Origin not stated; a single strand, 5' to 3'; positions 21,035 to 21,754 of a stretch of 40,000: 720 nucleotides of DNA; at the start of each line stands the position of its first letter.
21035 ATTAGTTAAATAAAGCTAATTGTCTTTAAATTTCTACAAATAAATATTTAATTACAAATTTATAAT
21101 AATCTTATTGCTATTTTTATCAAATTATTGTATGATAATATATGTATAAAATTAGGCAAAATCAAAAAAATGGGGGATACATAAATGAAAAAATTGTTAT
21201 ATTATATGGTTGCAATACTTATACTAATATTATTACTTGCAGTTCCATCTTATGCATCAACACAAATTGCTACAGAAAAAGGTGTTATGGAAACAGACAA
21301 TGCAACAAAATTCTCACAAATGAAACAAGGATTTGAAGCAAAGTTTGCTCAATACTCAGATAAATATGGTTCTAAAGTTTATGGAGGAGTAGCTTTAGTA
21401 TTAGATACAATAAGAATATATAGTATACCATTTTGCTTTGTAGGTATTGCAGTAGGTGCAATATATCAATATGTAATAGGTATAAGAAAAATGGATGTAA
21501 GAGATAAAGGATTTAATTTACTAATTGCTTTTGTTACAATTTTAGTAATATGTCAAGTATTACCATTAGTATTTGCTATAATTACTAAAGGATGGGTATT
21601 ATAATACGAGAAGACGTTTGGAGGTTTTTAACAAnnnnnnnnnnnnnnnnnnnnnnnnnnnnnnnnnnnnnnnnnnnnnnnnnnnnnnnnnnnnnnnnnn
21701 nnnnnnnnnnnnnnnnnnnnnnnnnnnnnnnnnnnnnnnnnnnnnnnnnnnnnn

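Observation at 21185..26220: Three-gene module (small membrane protein, AT-hook/ParA-like scaffold, TM-GAF-like degenerate GGDEF) inserted ahead of ireB-ruvX-DUF1292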

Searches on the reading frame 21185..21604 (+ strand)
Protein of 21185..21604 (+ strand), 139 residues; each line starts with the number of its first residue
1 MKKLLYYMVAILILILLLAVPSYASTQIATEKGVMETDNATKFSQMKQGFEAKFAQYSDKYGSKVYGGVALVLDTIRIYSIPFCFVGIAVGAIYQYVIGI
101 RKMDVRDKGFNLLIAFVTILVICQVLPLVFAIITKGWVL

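Call 3: search_protein_families(library=pfam, proteins=[window:21185-21604:+], max_evalue=1)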
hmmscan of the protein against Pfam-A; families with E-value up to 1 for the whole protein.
window:21185-21604:+ (139 aa): 1 family
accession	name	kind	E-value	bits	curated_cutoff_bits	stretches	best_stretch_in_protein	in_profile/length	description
PF09716.15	ETRAMP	-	0.8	10.2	29.1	1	5-47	6-47/81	Malarial early transcribed membrane protein (ETRAMP)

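Call 4: search_protein_families(library=ncbifam, proteins=[window:21185-21604:+], max_evalue=1)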
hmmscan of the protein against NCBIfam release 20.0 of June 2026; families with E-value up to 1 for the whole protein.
window:21185-21604:+ (139 aa): 5 families
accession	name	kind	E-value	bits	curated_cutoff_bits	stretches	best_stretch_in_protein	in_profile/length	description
NF043080.1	MMSYN1_0166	equivalog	0.028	13.4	370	1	6-131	41-170/307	oligopeptide ABC transporter permease OppC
NF041742.1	WGxxGxxG_fam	subfamily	0.034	14.7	35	1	1-42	1-41/69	WGxxGxxG family protein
NF004934.0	PRK06287.1-5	equivalog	0.037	14.2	115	1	2-86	6-93/99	cobalt transport protein CbiN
NF053819.1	EF0750_LPXTG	subfamily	0.44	11.1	47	1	1-45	1-42/105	EF2685/EF0750 family sortase-dependent surface protein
NF033798.1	biofilm_StcA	subfamily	0.48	10.9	50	1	2-54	3-52/89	StcA family protein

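Call 62: search_protein_families(library=padloc, proteins=[window:21185-21604:+], max_evalue=0.1)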
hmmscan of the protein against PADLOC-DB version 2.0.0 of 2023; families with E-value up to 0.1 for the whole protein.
window:21185-21604:+ (139 aa): 0 families

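Call 63: search_protein_families(library=phrogs, proteins=[window:21185-21604:+], max_evalue=0.1)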
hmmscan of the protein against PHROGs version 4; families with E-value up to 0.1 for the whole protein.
window:21185-21604:+ (139 aa): 2 families
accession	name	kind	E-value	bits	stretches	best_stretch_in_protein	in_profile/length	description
phrog_16033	-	unknown function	0.0026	19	1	35-128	15-99/120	-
phrog_4641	-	unknown function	0.064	14.1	1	1-42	1-40/68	-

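Call 75: search_protein_families(library=pfam, alignment_id=A5, max_evalue=0.05)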
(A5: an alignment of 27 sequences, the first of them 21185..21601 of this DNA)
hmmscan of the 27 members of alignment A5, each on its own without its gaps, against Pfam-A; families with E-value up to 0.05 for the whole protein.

A. member 1, window:21185-21601:+ (139 aa): 0 families

B. families by the number of members that match (of 27 scanned): 23 families
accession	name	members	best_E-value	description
PF01061.29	ABC2_membrane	3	0.0082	ABC-2 type transporter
PF14264.12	Glucos_trans_II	2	0.0012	Glucosyl transferase GtrII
PF13786.12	DUF4179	2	0.0049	Domain of unknown function (DUF4179)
PF02674.22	Colicin_V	2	0.0076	Colicin V production protein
PF19094.5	EMC6_arch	2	0.017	EMC6-arch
PF14372.11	hAT-like_RNase-H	2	0.03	hAT-like transposase, RNase-H fold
PF03739.19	LptF_LptG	1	0.00059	Lipopolysaccharide export system permease LptF/LptG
PF13273.12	DUF4064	1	0.0022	Protein of unknown function (DUF4064)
PF24661.1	DUF7649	1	0.0091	Domain of unknown function (DUF7649)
PF13937.11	DUF4212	1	0.011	Domain of unknown function (DUF4212)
PF12730.13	ABC2_membrane_4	1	0.012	ABC-2 family transporter protein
PF11168.14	DUF2955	1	0.021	Protein of unknown function (DUF2955)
PF09716.15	ETRAMP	1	0.023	Malarial early transcribed membrane protein (ETRAMP)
PF05568.16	ASFV_J13L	1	0.024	African swine fever virus J13L protein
PF12679.13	ABC2_membrane_2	1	0.026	ABC-2 family transporter protein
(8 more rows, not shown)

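Call 76: search_solved_structures(query=A5, max_evalue=10)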
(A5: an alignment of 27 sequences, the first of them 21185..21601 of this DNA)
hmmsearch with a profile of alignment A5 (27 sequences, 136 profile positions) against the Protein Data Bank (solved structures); distinct sequences matched with E-value up to 10: 2.
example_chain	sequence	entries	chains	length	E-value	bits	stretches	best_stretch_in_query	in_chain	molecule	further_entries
9jft_R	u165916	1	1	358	0.005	19.9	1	37-120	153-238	Psychosine receptor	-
9bhl_R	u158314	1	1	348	0.014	18.5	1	37-120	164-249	Psychosine receptor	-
